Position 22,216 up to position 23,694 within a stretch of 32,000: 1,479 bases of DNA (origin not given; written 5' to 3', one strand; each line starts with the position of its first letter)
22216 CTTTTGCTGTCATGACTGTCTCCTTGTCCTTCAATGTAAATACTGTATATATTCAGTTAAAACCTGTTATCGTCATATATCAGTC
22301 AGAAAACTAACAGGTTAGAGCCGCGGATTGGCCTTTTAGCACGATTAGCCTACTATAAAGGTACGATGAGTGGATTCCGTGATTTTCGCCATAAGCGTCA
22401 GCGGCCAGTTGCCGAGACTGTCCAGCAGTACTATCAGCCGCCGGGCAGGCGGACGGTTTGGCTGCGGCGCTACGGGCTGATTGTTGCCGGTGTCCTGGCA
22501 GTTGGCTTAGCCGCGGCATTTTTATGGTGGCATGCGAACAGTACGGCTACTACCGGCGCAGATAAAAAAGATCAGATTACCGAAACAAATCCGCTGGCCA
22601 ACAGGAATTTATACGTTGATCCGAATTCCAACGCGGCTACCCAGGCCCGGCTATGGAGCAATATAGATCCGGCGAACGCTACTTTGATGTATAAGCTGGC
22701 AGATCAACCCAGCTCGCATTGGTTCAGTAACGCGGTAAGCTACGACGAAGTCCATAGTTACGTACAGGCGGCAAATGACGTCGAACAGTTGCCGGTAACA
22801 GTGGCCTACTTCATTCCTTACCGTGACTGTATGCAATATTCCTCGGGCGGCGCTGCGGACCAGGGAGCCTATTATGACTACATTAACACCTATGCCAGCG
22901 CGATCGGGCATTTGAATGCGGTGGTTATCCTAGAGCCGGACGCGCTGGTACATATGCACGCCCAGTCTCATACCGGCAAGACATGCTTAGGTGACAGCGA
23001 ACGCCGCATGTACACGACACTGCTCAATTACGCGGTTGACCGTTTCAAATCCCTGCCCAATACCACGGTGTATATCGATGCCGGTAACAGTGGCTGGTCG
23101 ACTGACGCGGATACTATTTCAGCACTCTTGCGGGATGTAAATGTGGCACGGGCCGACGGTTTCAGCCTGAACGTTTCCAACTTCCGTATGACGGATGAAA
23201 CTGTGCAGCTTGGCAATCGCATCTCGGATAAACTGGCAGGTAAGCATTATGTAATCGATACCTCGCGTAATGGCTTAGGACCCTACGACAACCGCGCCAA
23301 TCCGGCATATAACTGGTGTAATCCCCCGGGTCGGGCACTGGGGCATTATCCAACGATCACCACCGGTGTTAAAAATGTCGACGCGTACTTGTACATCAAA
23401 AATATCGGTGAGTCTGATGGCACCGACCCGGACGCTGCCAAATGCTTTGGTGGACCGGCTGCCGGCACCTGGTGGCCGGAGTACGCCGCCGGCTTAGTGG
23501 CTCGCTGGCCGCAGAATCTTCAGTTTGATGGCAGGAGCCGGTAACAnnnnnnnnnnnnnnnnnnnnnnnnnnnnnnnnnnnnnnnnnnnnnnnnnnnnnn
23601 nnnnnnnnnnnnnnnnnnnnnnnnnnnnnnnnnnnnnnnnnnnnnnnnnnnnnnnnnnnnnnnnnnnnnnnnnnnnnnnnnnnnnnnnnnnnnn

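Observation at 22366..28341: CslA/GlxA-type glycan synthase and radical-copper-oxidase pair, facing a GH6 plus cupredoxin-like pair and preceded by an SGNH esterase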

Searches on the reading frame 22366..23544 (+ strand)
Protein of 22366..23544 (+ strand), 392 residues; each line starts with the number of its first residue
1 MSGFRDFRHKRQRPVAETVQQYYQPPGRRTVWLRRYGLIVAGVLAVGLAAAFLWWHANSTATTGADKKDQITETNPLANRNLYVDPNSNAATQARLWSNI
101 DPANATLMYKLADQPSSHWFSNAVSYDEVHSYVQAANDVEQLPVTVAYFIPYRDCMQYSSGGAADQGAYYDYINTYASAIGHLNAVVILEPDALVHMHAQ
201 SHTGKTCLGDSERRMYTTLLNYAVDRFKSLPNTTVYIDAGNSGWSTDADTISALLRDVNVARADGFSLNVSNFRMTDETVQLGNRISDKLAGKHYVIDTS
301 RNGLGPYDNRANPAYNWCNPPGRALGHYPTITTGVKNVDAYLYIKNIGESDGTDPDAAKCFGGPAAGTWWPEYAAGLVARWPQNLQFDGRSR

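Call 3: search_protein_families(library=pfam, proteins=[window:22366-23544:+], max_evalue=0.01)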
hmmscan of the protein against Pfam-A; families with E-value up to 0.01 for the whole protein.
window:22366-23544:+ (392 aa): 1 family
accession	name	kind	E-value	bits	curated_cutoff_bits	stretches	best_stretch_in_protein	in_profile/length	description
PF01341.22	Glyco_hydro_6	-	4.7e-60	204.4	27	1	98-355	10-298/305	Glycosyl hydrolases family 6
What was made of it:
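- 22366..23544 (+): CslZ-like GH6 beta-1,4-glucanase (392 aa) with an N-terminal TM anchor. Pfam Glyco_hydro_6, E 5e-60 (call 3).
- Checked: GH6, 22366-23544 (+): Pfam Glyco_hydro_6, E 5e-60 (call 3).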

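Call 48: list_cluster_members(proteins=[P0001, P0292, P0124, window:22366-23544:+, window:18517-19308:+])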
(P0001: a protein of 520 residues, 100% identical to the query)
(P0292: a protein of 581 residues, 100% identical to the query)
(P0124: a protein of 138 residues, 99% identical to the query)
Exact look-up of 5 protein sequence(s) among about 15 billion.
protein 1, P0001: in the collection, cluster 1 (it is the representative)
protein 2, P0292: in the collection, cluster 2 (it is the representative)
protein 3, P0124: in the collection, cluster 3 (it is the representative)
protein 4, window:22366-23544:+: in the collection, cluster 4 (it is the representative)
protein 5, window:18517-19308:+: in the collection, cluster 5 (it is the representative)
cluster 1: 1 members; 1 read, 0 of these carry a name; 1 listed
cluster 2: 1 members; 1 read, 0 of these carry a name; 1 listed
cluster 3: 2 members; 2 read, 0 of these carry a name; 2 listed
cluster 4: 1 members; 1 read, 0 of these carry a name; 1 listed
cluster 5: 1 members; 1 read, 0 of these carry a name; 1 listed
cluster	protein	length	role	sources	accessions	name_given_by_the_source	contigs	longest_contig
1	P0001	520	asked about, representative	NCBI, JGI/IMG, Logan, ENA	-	-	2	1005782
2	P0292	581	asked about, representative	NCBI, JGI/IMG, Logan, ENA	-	-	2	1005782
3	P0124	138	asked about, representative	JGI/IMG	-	-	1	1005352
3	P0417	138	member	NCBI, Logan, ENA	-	-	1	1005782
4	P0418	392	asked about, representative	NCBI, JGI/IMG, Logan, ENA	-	-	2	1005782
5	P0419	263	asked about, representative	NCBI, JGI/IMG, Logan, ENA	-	-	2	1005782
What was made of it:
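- Tried and rejected: Source names for the window's own proteins: none on record (call 48).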

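Call 53: search_solved_structures(query=window:22366-23544:+, max_evalue=0.00001, show_alignments=1)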
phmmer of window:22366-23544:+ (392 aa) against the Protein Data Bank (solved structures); distinct sequences matched with E-value up to 0.00001: 46.
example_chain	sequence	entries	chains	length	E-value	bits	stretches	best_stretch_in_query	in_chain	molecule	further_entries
1uoz_A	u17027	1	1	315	1.3e-59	205.3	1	74-377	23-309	PUTATIVE CELLULASE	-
1up0_A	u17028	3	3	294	2.1e-59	204.7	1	74-377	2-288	PUTATIVE CELLULASE CEL6 | CELA1 PROTEIN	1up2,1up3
6fao_A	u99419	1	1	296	9.2e-42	146.6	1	78-356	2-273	Glycoside hydrolase family 6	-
1tml_A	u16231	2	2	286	1.7e-34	122.6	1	82-357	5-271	ENDO-1,4-BETA-D-GLUCANASE | ENDOGLUCANASE E-2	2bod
2boe_X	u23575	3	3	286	2.7e-33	118.7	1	82-357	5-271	ENDOGLUCANASE E-2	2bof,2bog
5jx5_A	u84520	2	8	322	3.4e-29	105.2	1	110-377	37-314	Glucanase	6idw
4i5r_A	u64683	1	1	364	6.2e-20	74.7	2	140-258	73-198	Chimeric cel6A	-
4i5u_A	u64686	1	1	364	8.1e-20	74.3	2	144-257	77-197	Chimeric cel6A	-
4a05_A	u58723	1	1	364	4.4e-19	71.9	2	75-274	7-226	CELLOBIOHYDROLASE FAMILY 6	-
3ru8_X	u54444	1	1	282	1.8e-18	69.9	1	82-357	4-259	Epitope Scaffold 2bodx43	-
3rpt_X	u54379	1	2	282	1.4e-17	66.9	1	82-357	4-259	Endoglucanase E-2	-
3vog_A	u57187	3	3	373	2.5e-17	66.1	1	74-379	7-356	Cellobiohydrolase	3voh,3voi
1ocj_A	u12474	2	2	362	8.9e-17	64.3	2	100-273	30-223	CELLOBIOHYDROLASE II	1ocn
1gz1_A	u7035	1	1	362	9e-17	64.3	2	100-273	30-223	CELLOBIOHYDROLASE II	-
1ocb_A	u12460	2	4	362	1e-16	64.1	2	100-273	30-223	CELLOBIOHYDROLASE II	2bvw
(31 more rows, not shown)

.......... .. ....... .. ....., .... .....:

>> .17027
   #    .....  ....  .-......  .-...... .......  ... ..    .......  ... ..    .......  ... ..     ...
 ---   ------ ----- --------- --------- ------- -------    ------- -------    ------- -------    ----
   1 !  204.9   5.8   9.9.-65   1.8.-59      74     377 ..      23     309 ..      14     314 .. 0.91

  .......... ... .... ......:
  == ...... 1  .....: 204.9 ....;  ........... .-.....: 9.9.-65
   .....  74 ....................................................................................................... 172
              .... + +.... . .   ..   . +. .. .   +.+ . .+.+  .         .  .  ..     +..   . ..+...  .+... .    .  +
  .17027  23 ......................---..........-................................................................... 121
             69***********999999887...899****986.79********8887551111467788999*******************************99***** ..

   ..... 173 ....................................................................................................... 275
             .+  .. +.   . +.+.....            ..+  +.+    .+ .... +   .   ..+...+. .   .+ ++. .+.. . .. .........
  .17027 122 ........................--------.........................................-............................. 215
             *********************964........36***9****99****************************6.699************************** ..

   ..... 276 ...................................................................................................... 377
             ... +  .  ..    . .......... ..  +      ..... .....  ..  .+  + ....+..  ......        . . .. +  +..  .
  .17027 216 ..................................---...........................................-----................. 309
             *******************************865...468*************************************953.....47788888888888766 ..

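Call 79: search_protein_families(library=ncbifam, proteins=[window:22366-23544:+], max_evalue=0.001)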
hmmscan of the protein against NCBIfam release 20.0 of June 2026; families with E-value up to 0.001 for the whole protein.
window:22366-23544:+ (392 aa): 0 families
